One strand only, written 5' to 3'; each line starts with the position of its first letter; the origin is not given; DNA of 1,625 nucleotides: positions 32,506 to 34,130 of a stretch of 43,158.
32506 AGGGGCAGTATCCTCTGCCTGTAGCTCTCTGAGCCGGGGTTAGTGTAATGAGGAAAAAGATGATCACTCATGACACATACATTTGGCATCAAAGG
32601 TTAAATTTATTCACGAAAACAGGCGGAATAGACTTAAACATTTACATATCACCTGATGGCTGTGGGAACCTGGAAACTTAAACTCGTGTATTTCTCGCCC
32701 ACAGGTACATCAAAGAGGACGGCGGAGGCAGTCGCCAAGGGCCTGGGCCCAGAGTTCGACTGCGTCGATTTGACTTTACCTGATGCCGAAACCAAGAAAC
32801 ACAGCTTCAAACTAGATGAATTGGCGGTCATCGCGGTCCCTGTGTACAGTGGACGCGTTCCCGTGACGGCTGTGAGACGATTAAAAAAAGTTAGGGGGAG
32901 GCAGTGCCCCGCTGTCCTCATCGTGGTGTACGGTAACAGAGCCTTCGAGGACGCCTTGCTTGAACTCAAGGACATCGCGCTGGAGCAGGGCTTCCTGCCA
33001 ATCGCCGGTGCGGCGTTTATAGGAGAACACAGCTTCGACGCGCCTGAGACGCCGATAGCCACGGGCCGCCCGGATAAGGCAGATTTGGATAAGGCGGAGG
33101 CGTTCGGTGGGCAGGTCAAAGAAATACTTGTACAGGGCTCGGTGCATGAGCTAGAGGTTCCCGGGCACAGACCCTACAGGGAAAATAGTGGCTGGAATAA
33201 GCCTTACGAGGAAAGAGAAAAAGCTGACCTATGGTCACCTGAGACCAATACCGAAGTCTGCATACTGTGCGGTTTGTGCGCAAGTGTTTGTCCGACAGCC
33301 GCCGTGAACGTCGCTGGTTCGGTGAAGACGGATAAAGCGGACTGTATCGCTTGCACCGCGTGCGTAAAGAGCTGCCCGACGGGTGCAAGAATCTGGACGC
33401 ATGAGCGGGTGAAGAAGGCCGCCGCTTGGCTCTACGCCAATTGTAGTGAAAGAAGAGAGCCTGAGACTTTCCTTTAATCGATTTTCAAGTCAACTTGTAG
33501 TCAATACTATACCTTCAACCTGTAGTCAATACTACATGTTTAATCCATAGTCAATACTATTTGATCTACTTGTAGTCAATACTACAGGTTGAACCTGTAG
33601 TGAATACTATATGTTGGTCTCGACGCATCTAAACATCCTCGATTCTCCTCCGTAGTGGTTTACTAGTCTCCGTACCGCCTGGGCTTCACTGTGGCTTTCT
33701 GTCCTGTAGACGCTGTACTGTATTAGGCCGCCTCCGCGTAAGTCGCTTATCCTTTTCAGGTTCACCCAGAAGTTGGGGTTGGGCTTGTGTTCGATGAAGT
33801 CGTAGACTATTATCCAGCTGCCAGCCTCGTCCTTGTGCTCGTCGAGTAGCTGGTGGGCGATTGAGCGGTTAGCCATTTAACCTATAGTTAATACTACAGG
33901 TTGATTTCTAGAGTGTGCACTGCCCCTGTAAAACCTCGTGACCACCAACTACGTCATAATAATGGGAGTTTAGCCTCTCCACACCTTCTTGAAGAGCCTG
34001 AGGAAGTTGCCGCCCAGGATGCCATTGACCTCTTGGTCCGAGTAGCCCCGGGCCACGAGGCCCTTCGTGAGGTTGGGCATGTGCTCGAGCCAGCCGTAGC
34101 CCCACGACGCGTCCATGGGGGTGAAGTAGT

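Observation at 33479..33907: Orphan Cas2-like small gene embedded in a phased array of 15-bp hairpin-capable repeats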

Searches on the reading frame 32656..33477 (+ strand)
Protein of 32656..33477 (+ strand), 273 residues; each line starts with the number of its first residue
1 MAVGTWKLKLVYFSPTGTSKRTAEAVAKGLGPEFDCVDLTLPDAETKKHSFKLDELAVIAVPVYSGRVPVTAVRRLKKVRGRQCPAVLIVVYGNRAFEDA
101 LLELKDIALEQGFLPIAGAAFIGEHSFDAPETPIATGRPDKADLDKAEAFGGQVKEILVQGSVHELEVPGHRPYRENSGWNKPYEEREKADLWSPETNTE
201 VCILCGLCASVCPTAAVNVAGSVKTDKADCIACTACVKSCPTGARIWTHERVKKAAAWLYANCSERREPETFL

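Call 85: search_protein_families(library=pfam, proteins=[window:32656-33477:+], max_evalue=0.0001)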
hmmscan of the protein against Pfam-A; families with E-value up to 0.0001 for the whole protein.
window:32656-33477:+ (273 aa): 11 families
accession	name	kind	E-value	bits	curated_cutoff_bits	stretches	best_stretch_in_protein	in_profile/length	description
PF00037.32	Fer4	-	4.4e-12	45.7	21.1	2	196-217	2-23/24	4Fe-4S binding domain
PF12837.12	Fer4_6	-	5.4e-09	36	25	0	195-216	2-23/24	4Fe-4S binding domain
PF12797.12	Fer4_2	-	5.4e-09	35.9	24.5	1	193-214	1-22/22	4Fe-4S binding domain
PF12838.12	Fer4_7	-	7.5e-09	36.4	27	1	202-244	2-52/52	4Fe-4S dicluster domain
PF13237.11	Fer4_10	-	4e-07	30.3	25.5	1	197-241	4-53/53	4Fe-4S dicluster domain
PF13484.11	Fer4_16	-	1.7e-06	29.1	30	0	230-254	2-26/66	4Fe-4S double cluster binding domain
PF13187.11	Fer4_9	-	3.6e-06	27.4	27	1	202-244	2-51/52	4Fe-4S dicluster domain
PF13534.11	Fer4_17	-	5.9e-06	27.2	22.2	0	197-214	41-58/61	4Fe-4S dicluster domain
PF14697.11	Fer4_21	-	6.4e-06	26.7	35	1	198-242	4-53/59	4Fe-4S dicluster domain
PF13746.11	Fer4_18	-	1e-05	26.1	27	0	224-246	55-77/114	4Fe-4S dicluster domain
PF00258.30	Flavodoxin_1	-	6e-05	23.7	25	1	10-75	1-68/143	Flavodoxin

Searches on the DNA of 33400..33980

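Call 36: search_rna_families(source=window, start=33400, end=33980, threshold=evalue, max_evalue=10)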
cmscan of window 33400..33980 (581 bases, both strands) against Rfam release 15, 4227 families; matches with E-value up to 10: 4.
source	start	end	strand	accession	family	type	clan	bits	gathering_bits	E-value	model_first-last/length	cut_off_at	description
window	33483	33663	-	RF00028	Intron_gpI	Intron;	-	22.1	50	0.0021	1-253/253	no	Group I catalytic intron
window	33503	33602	-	RF04194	mir-57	Gene; miRNA;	-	15.8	44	1.9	1-84/84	no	mir-57 microRNA precursor family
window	33647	33738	-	RF01954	SOX2OT_exon4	Gene; lncRNA;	-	14.1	40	2.6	1-109/109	no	SOX2 overlapping transcript exon 4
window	33406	33451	+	RF01151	snoU82P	Gene; snRNA; snoRNA; CD-box;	-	10.3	42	5.6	1-55/55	no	Small nucleolar RNA U82P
